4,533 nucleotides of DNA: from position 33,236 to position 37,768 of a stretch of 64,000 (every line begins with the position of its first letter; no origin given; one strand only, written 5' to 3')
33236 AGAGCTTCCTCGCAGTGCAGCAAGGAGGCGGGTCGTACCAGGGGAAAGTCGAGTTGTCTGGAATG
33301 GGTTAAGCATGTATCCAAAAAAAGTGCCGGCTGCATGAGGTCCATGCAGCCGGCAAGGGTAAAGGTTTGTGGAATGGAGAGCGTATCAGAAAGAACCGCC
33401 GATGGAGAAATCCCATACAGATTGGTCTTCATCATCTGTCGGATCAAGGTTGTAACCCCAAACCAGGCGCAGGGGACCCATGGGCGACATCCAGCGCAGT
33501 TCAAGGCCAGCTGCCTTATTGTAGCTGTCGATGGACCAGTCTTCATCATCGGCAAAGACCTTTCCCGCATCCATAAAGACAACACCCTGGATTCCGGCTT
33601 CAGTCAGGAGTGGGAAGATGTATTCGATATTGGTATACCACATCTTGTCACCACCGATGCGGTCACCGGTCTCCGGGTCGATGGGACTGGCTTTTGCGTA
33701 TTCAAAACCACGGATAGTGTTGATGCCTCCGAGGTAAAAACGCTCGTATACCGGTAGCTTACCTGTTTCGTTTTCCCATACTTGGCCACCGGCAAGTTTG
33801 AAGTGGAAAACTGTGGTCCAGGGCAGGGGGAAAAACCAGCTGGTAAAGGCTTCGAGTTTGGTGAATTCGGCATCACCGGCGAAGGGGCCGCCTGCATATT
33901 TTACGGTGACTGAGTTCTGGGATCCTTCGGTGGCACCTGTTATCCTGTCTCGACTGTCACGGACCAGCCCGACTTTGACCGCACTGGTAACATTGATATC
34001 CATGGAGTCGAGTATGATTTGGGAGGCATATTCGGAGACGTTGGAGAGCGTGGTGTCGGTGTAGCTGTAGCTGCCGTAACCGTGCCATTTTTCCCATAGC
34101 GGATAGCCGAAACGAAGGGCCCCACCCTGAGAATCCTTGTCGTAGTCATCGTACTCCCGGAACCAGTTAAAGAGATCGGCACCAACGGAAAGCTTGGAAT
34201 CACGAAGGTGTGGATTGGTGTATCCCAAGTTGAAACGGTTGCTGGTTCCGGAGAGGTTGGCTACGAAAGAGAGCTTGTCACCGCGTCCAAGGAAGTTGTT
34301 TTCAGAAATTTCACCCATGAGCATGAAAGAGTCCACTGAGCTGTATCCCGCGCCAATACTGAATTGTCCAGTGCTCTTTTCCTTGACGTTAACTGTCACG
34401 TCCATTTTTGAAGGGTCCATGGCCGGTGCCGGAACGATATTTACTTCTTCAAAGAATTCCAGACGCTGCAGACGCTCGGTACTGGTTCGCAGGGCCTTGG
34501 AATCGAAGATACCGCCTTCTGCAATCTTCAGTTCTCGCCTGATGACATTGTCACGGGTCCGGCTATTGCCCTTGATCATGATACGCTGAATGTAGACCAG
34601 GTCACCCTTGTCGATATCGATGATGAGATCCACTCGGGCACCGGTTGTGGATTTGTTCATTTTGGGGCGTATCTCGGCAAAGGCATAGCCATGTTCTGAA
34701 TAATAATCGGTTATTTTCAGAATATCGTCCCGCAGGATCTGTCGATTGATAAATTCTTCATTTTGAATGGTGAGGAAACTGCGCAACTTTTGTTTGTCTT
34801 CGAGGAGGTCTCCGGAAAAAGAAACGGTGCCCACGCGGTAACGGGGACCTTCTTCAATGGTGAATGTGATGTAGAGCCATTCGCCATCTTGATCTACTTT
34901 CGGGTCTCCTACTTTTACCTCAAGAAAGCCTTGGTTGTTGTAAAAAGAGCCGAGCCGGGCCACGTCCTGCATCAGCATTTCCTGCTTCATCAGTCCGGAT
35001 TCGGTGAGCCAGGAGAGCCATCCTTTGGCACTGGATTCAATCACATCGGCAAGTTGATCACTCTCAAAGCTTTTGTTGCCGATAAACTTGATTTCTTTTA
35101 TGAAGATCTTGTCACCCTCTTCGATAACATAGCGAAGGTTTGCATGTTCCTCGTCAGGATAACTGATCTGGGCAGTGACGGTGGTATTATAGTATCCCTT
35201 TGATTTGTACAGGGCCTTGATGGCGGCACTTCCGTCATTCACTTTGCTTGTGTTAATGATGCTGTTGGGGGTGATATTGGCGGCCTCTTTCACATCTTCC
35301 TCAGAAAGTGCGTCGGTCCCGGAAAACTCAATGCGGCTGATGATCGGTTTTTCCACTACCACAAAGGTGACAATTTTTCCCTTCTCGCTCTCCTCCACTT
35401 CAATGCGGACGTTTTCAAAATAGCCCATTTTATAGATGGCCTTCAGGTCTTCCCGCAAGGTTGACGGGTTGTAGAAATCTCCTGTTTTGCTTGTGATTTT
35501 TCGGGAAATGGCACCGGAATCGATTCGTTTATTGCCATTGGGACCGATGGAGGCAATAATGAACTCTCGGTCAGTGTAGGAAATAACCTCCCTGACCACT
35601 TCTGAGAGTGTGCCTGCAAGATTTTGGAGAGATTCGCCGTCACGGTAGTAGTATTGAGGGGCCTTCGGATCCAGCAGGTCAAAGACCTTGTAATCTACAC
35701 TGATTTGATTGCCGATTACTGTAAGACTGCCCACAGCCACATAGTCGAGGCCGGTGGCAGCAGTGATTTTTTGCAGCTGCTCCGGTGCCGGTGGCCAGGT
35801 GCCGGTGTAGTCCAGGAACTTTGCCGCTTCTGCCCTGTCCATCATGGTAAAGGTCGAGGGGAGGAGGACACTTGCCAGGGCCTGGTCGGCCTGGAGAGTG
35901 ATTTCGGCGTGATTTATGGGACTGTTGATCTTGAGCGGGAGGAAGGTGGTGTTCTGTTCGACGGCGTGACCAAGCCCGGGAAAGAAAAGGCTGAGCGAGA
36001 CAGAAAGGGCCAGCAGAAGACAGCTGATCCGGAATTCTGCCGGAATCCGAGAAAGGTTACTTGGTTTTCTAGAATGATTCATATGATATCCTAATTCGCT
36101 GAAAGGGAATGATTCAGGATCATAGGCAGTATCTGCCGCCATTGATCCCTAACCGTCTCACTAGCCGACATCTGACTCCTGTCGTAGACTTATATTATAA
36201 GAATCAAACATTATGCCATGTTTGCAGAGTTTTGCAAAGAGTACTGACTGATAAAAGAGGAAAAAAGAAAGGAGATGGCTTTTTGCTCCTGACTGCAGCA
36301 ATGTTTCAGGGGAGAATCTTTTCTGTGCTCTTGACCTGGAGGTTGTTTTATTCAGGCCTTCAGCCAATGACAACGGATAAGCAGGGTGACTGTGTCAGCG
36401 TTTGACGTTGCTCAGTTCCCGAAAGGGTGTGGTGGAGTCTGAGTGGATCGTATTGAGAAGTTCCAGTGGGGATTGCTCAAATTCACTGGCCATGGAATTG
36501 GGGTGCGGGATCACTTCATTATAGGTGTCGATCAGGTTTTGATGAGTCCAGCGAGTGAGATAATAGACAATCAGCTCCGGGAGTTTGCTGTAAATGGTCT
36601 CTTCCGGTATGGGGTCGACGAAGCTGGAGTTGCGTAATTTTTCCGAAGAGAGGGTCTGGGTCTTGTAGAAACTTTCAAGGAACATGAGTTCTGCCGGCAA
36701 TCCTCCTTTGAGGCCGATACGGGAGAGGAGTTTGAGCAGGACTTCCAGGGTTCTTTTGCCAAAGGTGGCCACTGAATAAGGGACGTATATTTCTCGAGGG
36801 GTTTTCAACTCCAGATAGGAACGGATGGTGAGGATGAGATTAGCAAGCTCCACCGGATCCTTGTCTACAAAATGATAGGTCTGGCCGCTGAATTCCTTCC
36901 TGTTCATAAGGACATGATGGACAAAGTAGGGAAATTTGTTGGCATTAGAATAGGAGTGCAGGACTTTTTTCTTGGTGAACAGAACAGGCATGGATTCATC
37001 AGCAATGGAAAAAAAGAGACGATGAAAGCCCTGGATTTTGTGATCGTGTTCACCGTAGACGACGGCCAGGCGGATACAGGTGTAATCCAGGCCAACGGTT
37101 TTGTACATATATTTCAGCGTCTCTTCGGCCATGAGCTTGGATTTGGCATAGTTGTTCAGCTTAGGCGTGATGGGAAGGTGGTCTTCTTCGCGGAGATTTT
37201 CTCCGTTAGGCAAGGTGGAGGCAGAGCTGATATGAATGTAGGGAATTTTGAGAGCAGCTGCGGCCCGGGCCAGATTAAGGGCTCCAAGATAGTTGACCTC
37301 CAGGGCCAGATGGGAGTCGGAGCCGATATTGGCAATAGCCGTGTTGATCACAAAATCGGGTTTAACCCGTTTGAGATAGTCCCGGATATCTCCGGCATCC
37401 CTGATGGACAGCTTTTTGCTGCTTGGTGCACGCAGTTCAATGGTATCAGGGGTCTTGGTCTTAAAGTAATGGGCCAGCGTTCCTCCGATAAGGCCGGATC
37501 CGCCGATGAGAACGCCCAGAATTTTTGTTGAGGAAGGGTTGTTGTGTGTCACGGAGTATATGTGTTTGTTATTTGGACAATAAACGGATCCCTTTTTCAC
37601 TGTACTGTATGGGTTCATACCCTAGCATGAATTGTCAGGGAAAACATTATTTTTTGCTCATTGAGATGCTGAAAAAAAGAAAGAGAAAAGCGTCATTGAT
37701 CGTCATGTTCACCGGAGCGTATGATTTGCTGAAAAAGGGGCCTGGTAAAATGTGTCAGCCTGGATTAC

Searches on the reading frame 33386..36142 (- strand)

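Call 60: search_protein_families(library=pfam, proteins=[window:33386-36142:-], max_evalue=0.00001)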
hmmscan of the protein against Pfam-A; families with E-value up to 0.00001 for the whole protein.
window:33386-36142:- (918 aa): 4 families
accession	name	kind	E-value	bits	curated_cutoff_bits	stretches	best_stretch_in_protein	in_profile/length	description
PF07244.20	POTRA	-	8.1e-66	219.2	21.3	5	516-589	1-79/79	Surface antigen variable number repeat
PF01103.29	Omp85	-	2.4e-62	211.8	24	1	616-918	1-325/325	Omp85 superfamily domain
PF08479.16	POTRA_2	-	5.9e-08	32.9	24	0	268-324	3-59/76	POTRA domain, ShlB-type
PF08478.15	POTRA_1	-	6.3e-06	26.8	23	0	268-310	3-45/69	POTRA domain, FtsQ-type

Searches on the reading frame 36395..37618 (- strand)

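Call 60: search_protein_families(library=pfam, proteins=[window:36395-37618:-], max_evalue=0.00001)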
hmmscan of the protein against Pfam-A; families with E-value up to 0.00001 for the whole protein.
window:36395-37618:- (407 aa): 5 families
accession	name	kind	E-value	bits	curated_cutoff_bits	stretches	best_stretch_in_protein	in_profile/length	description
PF01370.27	Epimerase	-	7.1e-23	81.7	20.9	1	37-194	3-179/240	NAD dependent epimerase/dehydratase family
PF04321.23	RmlD_sub_bind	-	8.5e-17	61.6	27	1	37-254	5-216/287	RmlD substrate binding domain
PF01073.25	3Beta_HSD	-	1.4e-06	28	22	1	70-277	52-276/280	3-beta hydroxysteroid dehydrogenase/isomerase family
PF16363.11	GDP_Man_Dehyd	-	2.4e-06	27.7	27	1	69-189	58-185/332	GDP-mannose 4,6 dehydratase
PF07993.18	NAD_binding_4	-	3.7e-06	26.7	20.1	1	92-193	94-213/258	Male sterility protein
